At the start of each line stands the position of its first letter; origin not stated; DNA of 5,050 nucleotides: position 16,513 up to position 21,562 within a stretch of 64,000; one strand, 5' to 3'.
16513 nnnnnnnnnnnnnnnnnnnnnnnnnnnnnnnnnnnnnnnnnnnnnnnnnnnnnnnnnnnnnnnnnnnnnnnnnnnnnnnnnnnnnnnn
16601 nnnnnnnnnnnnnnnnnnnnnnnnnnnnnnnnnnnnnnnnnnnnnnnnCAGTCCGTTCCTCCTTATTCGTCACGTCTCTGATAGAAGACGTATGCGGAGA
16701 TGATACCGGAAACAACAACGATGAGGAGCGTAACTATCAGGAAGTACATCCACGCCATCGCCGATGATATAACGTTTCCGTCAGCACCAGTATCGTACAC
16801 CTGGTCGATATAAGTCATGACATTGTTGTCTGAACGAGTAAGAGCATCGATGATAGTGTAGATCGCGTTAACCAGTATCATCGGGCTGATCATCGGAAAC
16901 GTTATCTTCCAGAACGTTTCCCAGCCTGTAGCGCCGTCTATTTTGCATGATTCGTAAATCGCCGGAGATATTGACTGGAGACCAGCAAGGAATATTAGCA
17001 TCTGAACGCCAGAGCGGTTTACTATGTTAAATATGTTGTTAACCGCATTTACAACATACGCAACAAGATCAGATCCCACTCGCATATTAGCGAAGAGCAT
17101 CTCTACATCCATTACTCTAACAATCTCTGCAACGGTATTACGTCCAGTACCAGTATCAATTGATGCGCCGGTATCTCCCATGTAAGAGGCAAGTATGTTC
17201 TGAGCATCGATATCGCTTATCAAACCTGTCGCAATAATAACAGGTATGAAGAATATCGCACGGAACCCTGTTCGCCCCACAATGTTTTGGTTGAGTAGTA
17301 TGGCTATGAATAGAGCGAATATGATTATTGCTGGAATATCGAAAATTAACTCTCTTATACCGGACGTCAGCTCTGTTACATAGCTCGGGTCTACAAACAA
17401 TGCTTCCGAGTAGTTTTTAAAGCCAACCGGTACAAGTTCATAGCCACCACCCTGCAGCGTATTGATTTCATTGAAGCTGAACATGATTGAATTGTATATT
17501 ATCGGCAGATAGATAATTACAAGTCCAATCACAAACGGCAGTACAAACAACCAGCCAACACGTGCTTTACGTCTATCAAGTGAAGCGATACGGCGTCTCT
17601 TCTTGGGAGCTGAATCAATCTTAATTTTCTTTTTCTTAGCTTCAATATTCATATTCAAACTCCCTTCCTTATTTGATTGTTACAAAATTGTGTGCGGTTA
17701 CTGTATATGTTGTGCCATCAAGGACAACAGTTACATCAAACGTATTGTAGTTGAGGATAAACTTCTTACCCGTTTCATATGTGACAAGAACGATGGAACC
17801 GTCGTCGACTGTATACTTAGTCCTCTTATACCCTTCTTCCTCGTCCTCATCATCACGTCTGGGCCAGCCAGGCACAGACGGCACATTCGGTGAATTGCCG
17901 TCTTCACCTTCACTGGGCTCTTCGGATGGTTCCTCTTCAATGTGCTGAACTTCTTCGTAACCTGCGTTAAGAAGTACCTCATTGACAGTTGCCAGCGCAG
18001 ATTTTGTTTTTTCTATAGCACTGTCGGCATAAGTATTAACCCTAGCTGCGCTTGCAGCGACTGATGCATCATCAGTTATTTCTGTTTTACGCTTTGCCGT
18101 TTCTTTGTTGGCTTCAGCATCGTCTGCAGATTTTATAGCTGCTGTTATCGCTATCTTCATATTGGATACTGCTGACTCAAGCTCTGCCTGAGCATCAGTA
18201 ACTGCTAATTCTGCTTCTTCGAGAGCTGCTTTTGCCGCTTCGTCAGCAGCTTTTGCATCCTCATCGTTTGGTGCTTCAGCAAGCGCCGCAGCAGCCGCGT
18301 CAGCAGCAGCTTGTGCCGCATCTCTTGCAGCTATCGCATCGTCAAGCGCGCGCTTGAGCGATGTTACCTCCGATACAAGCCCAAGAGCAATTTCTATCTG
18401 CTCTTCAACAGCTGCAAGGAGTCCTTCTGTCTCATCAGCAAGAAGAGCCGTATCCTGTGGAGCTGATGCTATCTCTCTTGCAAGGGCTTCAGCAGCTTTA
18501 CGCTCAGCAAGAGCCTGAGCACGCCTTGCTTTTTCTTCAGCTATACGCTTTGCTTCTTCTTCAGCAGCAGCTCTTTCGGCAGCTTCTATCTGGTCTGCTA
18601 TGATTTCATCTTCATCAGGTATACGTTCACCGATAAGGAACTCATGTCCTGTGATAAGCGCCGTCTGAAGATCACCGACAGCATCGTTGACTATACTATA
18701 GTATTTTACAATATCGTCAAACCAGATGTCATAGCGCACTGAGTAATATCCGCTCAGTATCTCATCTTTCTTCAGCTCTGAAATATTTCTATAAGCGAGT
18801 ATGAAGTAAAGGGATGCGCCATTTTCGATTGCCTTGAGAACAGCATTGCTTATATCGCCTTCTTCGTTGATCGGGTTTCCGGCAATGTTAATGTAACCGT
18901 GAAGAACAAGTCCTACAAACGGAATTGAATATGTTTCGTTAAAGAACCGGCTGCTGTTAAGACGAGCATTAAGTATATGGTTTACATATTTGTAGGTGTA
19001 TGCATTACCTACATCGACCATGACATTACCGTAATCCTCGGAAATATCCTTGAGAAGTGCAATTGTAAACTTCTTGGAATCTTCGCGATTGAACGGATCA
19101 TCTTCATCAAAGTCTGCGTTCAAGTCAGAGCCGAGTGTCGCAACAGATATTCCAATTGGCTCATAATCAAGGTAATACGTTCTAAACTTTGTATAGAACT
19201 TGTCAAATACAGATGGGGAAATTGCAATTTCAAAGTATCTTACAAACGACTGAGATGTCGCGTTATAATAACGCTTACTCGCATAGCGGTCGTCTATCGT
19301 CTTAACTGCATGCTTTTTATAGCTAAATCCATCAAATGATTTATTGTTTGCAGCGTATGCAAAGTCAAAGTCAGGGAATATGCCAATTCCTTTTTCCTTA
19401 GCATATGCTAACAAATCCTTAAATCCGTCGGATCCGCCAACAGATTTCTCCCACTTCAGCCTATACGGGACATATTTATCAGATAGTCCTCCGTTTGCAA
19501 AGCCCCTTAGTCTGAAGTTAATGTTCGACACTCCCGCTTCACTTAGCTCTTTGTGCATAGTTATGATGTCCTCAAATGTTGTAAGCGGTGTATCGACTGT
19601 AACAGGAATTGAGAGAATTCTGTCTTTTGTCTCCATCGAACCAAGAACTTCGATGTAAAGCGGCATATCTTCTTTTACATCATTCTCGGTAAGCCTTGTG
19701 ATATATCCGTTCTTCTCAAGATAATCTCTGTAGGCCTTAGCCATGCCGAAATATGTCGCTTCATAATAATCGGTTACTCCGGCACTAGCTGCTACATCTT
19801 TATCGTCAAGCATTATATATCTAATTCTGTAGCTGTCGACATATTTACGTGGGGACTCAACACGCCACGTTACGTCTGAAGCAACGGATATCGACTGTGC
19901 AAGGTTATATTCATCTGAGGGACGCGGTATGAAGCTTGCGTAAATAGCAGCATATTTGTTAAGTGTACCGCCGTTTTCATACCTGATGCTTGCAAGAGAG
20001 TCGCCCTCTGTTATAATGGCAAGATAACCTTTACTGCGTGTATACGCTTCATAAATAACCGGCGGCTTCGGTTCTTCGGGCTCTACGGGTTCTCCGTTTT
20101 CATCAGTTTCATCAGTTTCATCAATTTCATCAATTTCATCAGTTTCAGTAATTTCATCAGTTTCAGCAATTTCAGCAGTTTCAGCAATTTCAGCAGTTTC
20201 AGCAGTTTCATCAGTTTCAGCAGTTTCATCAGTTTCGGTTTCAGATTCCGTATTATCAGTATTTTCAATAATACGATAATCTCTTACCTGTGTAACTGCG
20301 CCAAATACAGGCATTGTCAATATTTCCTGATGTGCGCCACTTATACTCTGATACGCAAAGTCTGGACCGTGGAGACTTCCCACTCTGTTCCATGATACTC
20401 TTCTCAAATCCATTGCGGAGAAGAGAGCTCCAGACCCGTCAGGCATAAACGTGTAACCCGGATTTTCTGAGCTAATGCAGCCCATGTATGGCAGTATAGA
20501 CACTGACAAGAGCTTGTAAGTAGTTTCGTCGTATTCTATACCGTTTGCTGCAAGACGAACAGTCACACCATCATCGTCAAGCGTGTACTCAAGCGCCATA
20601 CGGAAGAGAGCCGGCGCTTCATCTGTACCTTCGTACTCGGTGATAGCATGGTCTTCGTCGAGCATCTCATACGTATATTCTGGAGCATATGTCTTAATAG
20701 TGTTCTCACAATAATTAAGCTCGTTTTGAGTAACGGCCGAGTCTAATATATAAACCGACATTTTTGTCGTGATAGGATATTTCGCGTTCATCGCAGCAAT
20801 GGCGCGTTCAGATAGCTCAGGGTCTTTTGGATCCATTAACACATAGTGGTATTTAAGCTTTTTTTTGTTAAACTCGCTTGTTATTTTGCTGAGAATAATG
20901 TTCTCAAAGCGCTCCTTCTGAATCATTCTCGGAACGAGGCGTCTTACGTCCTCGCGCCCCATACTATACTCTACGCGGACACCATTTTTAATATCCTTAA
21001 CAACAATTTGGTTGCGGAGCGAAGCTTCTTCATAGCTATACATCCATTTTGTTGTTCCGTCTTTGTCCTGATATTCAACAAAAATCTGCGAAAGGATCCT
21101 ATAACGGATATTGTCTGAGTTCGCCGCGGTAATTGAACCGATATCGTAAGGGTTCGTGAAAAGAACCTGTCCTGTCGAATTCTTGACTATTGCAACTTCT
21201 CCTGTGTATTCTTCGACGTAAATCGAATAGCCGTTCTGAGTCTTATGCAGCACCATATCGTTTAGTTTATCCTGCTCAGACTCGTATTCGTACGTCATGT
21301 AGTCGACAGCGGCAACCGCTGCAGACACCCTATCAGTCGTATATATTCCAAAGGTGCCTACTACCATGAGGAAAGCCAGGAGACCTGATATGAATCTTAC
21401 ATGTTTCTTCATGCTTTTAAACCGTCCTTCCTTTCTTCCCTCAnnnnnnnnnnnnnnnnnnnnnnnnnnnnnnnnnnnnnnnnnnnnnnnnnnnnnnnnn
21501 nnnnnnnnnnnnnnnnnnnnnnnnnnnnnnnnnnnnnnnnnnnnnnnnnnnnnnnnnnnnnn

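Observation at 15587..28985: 13 kb seven-gene operon: giant binding protein, two full sugar-type permease pairs, an NHL::Yip1 membrane protein and a 1247-aa secreted protein, with no ATPase, regulator or known glycosidase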

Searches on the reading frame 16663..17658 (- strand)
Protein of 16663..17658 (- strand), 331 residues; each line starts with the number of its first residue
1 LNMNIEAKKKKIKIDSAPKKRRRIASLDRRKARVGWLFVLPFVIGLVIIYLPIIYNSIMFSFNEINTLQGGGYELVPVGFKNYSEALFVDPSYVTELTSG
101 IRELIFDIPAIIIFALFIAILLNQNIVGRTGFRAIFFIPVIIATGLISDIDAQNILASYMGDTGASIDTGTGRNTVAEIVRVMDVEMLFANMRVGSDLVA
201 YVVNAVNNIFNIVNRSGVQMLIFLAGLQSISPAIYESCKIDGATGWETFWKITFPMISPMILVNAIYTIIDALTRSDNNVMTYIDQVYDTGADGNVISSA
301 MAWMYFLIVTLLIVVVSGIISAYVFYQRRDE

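Call 3: search_protein_families(library=pfam, proteins=[window:16663-17658:-], max_evalue=0.01)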
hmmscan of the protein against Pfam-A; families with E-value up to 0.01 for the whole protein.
window:16663-17658:- (331 aa): 1 family
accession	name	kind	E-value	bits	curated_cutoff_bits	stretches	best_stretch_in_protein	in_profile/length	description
PF00528.27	BPD_transp_1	-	7.3e-10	39.3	26.4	1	220-327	69-180/184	Binding-protein-dependent transport system inner membrane component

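Call 4: search_protein_families(library=ncbifam, proteins=[window:16663-17658:-], max_evalue=0.01)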
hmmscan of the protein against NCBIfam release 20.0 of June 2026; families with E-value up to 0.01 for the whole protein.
window:16663-17658:- (331 aa): 7 families
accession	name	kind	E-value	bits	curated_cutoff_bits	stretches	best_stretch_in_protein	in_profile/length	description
NF007852.0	PRK10561.1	equivalog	3.3e-09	37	335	1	32-319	11-287/295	sn-glycerol-3-phosphate ABC transporter permease UgpA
NF040932.1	ABC_arch_GlcU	equivalog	4.7e-07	29.7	340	1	212-272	144-201/272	glucose ABC transporter permease GlcU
NF008232.0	PRK10999.1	equivalog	7.8e-05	21.6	392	1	220-260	390-432/520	maltose ABC transporter permease MalF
NF008231.0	PRK10998.1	equivalog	7.9e-05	22.4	261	1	217-275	169-229/296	maltose ABC transporter permease MalG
TIGR01581.1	Mo_ABC_porter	hypoth_equivalog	0.00063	19.3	210.3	1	224-273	123-172/225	ABC transporter permease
TIGR00969.1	3a0106s02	subfamily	0.00072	19.1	240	1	227-270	166-209/272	sulfate ABC transporter permease subunit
NF040931.1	ABC_arch_GlcT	equivalog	0.0073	16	360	0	41-267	4-206/278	glucose ABC transporter permease GlcT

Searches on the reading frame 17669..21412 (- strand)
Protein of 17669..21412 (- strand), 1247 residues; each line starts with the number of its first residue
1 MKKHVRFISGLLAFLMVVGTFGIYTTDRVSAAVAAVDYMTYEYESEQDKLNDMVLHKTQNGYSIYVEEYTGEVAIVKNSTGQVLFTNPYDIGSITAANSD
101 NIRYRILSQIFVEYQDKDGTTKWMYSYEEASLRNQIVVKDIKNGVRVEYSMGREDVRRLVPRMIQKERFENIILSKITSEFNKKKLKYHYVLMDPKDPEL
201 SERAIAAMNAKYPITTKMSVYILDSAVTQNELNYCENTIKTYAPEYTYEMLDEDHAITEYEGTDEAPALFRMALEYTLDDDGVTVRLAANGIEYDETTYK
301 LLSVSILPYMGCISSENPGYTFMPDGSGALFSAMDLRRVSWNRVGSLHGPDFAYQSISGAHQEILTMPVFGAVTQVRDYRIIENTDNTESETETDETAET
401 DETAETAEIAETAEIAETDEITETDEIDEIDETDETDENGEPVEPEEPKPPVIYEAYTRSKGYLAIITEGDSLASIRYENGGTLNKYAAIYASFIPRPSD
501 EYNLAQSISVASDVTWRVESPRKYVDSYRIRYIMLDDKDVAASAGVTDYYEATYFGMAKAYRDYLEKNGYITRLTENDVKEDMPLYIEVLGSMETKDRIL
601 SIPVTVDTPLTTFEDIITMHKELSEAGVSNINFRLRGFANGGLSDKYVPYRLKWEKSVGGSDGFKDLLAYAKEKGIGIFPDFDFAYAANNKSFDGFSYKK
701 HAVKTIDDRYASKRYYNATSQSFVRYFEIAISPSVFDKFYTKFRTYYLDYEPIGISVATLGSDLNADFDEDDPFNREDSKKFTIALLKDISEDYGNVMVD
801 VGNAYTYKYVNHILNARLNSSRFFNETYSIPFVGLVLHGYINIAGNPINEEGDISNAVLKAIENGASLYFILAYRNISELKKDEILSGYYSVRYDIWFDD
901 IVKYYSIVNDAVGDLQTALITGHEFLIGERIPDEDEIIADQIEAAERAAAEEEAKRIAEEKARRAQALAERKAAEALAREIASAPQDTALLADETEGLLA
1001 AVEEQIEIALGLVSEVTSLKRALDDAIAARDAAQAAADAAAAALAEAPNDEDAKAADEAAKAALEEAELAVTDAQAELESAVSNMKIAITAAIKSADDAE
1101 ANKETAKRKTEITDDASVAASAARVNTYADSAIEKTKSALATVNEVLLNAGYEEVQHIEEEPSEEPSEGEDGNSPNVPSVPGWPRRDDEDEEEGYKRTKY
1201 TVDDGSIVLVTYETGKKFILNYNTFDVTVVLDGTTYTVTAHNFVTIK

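Call 3: search_protein_families(library=pfam, proteins=[window:17669-21412:-], max_evalue=0.01)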
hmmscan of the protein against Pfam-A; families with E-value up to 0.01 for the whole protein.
window:17669-21412:- (1247 aa): 1 family
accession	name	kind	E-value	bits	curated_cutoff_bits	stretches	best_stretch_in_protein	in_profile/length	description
PF18952.6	DUF5696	-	7.6e-134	447.9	25.6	2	439-926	113-576/612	Family of unknown function (DUF5696)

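Call 4: search_protein_families(library=ncbifam, proteins=[window:17669-21412:-], max_evalue=0.01)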
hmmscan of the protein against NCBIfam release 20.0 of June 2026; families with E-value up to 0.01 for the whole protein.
window:17669-21412:- (1247 aa): 0 families

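Call 10: search_solved_structures(query=window:17669-21412:-, max_evalue=1)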
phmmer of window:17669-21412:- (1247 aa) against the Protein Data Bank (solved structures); distinct sequences matched with E-value up to 1: 0.
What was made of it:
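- On GH129 glycoside hydrolases: No PDB sequence hit with the single protein (call 10).
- Tried and rejected: The DUF5696 protein gave nothing (call 10).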

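Call 14: find_homologous_proteins(query=window:17669-21412:-, max_evalue=0.00001)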
Query window:17669-21412:- (1247 aa): 803 proteins with E <= 0.00001 among 8000 candidates; the best 120 are listed.
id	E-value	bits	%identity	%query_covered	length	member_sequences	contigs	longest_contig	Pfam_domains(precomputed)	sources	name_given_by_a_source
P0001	0.0e+0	2727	99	100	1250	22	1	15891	PF18952.7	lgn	-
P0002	0.0e+0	2374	87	100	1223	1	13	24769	PF18952.7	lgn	-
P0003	0.0e+0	2369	86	100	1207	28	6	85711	PF18952.7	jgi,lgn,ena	-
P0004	0.0e+0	1463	57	100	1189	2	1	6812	PF18952.7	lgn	-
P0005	0.0e+0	1420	56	100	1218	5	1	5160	PF18952.7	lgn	-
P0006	0.0e+0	1417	55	100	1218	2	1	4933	PF18952.7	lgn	-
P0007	0.0e+0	1413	60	82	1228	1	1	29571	PF18952.7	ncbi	-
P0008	0.0e+0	1410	55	100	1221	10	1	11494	PF18952.7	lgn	-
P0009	0.0e+0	1403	62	80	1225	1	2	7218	PF18952.7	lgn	-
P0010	0.0e+0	1388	62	80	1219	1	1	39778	PF18952.7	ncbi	-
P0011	0.0e+0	1374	59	84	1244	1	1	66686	PF18952.7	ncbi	-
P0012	0.0e+0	1354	54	99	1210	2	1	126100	PF18952.7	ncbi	-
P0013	0.0e+0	1291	55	31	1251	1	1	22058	PF18952.7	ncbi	-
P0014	0.0e+0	1257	61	30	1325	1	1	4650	PF18952.7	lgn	-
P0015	0.0e+0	1245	60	48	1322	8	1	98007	PF18952.7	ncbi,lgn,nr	ncbi:MAG: DUF5696 domain-containing protein [Clostridia bacterium]|nr:DUF5696 domain-containing prot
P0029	0.0e+0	1037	53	73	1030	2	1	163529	PF18952.7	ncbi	ncbi:MAG: DUF5696 domain-containing protein [Eubacteriales bacterium]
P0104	2.9e-284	965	47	78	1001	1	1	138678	PF18952.7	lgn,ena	-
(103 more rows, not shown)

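Call 15: find_encoding_contigs(protein=P0012, flank=10000, max_places=1)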
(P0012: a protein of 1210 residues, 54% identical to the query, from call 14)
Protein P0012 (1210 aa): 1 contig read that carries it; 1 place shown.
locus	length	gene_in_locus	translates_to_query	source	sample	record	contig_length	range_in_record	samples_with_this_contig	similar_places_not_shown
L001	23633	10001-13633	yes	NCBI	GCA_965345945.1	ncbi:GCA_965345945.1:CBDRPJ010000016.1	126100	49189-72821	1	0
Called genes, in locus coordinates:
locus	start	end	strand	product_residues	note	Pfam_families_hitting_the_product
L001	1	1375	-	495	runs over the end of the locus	-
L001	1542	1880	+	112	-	PF02481:DNA_processg_A (faint), PF10686:YAcAr (weak)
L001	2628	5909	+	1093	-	PF01547:SBP_bac_1, PF13416:SBP_bac_8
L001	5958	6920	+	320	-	-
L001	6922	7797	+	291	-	PF00528:BPD_transp_1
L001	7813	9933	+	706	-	PF01436:NHL (faint), PF08450:SGL (faint), PF04893:Yip1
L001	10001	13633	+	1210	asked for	PF18952:DUF5696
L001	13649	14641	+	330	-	PF00528:BPD_transp_1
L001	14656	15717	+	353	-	PF00528:BPD_transp_1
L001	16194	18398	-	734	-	PF00933:Glyco_hydro_3, PF01915:Glyco_hydro_3_C, PF14310:Fn3-like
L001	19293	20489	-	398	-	PF07690:MFS_1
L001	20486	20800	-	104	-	PF00085:Thioredoxin, PF08534:Redoxin (weak), PF14595:Thioredoxin_9, PF13905:Thioredoxin_8 (faint)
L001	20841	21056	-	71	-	-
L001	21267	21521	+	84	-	PF06135:IreB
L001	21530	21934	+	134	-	PF01687:Flavokinase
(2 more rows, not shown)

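Call 16: find_encoding_contigs(protein=P0029, flank=10000, max_places=1)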
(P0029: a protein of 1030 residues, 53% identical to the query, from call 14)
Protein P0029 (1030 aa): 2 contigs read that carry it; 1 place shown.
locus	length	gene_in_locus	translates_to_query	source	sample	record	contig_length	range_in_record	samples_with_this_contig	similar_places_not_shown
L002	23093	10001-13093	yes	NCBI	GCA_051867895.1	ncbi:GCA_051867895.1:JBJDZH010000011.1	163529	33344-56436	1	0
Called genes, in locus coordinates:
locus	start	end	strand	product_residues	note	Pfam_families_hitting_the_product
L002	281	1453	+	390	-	PF00266:Aminotran_5, PF00155:Aminotran_1_2 (faint)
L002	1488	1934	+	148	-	PF01592:NifU_N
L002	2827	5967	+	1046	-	PF25275:Golvesin_C (faint), PF01547:SBP_bac_1, PF13416:SBP_bac_8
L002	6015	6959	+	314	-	PF00528:BPD_transp_1 (faint)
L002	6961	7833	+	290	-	PF00528:BPD_transp_1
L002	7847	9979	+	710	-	PF01436:NHL (faint), PF07719:TPR_2 (faint), PF13432:TPR_16, PF04893:Yip1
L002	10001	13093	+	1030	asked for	PF18952:DUF5696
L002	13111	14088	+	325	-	PF00528:BPD_transp_1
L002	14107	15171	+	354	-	PF00528:BPD_transp_1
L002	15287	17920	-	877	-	PF01411:tRNA-synt_2c, PF07973:tRNA_SAD, PF02272:DHHA1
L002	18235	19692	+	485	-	PF22848:ASD1_dom, PF06964:Alpha-L-AF_C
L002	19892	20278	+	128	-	-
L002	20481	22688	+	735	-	PF14498:Glyco_hyd_65N_2, PF22124:Glyco_hydro_95_cat, PF21307:Glyco_hydro_95_C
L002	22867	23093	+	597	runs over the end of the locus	PF00664:ABC_membrane, PF00005:ABC_tran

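Call 17: find_encoding_contigs(protein=P0104, flank=10000, max_places=1)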
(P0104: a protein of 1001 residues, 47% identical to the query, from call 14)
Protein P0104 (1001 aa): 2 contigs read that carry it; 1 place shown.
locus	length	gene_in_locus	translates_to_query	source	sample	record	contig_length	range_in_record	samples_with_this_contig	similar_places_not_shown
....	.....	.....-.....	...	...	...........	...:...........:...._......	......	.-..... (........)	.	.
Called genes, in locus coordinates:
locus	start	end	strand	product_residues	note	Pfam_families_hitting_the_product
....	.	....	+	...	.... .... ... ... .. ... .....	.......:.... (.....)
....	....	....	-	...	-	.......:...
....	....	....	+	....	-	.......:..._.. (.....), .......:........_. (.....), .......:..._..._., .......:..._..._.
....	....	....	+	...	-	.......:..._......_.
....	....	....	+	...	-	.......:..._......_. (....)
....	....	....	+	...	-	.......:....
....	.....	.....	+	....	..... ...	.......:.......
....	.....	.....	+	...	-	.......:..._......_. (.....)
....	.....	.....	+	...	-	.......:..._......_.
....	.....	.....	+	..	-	-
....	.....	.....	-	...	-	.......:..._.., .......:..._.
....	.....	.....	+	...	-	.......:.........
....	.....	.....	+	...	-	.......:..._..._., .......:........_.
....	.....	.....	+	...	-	?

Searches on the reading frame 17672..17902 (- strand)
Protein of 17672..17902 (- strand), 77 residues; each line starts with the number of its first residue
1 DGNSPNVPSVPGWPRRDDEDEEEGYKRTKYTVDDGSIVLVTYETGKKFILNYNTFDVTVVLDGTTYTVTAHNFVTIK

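Call 62: search_protein_families(library=pfam, max_evalue=1, proteins=[window:17672-17902:-])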
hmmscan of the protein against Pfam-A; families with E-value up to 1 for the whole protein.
seq(77 aa): 2 families
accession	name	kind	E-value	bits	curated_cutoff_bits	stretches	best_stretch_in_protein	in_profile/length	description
PF18952.6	DUF5696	-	0.0068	15.4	25.6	1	28-64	571-605/612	Family of unknown function (DUF5696)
PF14192.12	DUF4314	-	0.11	12.8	27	1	17-53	25-62/69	Domain of unknown function (DUF4314)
